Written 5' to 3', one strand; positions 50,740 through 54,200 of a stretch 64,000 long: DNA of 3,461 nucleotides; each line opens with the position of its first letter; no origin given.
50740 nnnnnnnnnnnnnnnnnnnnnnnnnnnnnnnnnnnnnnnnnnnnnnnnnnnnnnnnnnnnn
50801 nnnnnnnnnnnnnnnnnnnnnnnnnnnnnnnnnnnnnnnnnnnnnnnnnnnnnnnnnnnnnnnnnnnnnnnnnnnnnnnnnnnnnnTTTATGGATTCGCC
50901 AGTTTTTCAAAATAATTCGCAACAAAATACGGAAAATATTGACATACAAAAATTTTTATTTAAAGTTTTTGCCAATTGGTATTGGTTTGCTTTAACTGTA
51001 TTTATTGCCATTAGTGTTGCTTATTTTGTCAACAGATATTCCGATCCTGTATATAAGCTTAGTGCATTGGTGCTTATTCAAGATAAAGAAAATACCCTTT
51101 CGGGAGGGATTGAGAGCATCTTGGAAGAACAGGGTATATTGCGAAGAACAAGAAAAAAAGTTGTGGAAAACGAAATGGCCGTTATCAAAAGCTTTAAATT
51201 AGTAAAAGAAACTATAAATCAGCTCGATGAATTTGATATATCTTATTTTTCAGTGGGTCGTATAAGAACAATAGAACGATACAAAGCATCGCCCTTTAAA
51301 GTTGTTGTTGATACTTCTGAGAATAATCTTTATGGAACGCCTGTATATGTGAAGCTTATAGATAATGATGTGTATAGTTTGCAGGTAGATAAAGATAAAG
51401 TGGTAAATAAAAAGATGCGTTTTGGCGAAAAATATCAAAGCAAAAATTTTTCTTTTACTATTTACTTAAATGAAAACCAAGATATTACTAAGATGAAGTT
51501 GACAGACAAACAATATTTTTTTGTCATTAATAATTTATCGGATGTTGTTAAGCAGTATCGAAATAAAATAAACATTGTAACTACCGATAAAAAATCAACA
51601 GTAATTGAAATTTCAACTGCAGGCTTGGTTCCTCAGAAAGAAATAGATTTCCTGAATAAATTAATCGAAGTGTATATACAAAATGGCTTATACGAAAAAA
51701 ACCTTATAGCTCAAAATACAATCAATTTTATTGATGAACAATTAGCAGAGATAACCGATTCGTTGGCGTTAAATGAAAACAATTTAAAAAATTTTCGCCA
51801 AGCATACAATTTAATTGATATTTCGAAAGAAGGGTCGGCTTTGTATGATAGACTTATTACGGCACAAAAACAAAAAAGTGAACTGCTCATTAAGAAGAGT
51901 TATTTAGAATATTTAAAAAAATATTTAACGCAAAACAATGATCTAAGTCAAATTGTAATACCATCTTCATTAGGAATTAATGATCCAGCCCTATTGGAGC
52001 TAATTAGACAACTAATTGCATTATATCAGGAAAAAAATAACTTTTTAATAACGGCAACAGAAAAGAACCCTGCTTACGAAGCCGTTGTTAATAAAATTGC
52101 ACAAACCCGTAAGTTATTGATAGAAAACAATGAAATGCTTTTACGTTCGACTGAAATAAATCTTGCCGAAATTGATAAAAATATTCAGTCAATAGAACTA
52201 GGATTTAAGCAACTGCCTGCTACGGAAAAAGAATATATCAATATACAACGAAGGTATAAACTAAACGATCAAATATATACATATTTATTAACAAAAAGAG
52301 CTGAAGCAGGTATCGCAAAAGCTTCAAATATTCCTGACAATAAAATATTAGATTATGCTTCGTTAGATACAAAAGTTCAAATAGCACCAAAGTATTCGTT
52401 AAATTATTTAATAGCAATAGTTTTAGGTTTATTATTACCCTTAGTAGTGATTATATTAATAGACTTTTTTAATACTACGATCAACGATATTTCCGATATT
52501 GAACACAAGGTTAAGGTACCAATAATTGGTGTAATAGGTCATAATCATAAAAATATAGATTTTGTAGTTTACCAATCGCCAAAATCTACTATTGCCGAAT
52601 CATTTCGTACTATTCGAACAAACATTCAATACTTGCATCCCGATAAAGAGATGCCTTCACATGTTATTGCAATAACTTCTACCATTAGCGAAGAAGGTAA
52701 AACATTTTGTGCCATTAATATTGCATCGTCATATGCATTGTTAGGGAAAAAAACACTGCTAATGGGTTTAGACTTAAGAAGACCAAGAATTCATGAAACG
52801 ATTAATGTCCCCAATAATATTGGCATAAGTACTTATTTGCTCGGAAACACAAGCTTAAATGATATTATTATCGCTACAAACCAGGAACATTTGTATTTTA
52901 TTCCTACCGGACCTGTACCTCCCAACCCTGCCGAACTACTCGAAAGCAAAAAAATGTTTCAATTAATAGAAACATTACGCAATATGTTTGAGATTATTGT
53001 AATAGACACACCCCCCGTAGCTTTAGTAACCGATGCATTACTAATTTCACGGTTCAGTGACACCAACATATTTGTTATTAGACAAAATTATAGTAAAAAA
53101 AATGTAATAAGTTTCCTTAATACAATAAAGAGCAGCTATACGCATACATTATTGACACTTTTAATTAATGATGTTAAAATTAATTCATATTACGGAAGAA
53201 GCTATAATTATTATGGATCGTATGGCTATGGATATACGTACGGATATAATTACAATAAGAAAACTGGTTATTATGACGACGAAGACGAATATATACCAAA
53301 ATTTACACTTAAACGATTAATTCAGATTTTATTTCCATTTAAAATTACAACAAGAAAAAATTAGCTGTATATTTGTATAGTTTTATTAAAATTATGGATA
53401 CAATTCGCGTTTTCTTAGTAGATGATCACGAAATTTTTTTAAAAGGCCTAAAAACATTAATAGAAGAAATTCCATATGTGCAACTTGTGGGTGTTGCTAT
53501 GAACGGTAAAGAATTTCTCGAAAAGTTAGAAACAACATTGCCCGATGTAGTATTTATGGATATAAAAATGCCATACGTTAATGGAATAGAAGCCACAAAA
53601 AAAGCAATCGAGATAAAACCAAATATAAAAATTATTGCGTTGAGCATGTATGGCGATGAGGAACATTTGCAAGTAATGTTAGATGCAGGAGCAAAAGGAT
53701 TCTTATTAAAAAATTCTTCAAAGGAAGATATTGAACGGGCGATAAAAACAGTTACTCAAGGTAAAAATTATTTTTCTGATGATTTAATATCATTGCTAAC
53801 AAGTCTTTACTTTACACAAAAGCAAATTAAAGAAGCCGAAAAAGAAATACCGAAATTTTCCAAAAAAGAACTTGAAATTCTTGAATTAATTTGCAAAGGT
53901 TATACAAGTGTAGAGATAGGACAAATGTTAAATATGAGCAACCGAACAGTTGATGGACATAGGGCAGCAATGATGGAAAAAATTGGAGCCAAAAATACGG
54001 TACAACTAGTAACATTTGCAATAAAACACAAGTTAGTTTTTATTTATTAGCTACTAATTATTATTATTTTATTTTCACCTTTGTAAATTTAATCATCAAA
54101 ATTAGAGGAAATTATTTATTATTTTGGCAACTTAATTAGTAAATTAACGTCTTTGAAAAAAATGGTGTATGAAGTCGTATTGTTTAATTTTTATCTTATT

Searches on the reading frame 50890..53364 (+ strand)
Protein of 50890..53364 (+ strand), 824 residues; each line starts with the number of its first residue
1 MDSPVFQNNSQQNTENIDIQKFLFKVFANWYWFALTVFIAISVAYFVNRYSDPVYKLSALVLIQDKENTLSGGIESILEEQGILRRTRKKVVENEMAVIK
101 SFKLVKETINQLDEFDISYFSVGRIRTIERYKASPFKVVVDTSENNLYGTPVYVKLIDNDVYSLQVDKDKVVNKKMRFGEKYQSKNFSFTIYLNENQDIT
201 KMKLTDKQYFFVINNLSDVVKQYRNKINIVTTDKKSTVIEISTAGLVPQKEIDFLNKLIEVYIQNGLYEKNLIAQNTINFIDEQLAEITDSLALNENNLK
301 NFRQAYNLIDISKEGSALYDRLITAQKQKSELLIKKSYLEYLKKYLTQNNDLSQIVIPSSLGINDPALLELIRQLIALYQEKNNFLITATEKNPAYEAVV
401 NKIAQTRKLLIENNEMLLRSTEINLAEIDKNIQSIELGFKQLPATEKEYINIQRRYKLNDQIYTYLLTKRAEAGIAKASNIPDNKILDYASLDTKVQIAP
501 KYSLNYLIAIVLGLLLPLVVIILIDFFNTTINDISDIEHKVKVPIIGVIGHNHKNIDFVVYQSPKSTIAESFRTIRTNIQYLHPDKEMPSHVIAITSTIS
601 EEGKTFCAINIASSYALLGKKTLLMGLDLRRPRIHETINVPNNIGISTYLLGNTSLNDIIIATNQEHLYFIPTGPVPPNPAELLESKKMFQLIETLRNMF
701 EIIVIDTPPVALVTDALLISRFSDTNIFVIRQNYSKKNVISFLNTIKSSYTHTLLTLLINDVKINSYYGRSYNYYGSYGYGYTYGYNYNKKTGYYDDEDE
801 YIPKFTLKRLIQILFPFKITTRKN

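Call 81: search_protein_families(library=pfam, proteins=[window:50890-53364:+], max_evalue=0.00001)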
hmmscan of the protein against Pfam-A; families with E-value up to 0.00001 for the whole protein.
window:50890-53364:+ (824 aa): 3 families
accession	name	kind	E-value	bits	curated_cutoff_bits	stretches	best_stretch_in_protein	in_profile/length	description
PF13807.11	GNVR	-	2.4e-10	40.6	27.7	1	445-522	2-78/82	G-rich domain on putative tyrosine kinase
PF13614.12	AAA_31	-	3.5e-08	34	27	1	591-751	2-169/177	AAA domain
PF02706.20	Wzz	-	7.2e-07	29.9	25.5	1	15-112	1-91/91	Chain length determinant protein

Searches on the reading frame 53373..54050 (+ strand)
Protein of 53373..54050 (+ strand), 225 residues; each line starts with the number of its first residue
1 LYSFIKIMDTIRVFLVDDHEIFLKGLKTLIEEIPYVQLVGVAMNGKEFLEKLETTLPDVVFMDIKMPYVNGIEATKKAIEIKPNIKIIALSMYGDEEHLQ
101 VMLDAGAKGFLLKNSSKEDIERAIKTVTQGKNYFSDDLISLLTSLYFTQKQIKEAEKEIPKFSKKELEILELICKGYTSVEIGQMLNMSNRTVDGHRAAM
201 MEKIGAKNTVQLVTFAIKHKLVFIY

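Call 81: search_protein_families(library=pfam, proteins=[window:53373-54050:+], max_evalue=0.00001)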
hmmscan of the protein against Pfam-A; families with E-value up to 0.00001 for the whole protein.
window:53373-54050:+ (225 aa): 2 families
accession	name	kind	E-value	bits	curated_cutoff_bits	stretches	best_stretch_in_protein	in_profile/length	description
PF00072.30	Response_reg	-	4.8e-25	88.3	30.2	1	13-124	1-110/111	Response regulator receiver domain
PF00196.25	GerE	-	7.5e-16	57.9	23.5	1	162-216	3-57/57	Bacterial regulatory proteins, luxR family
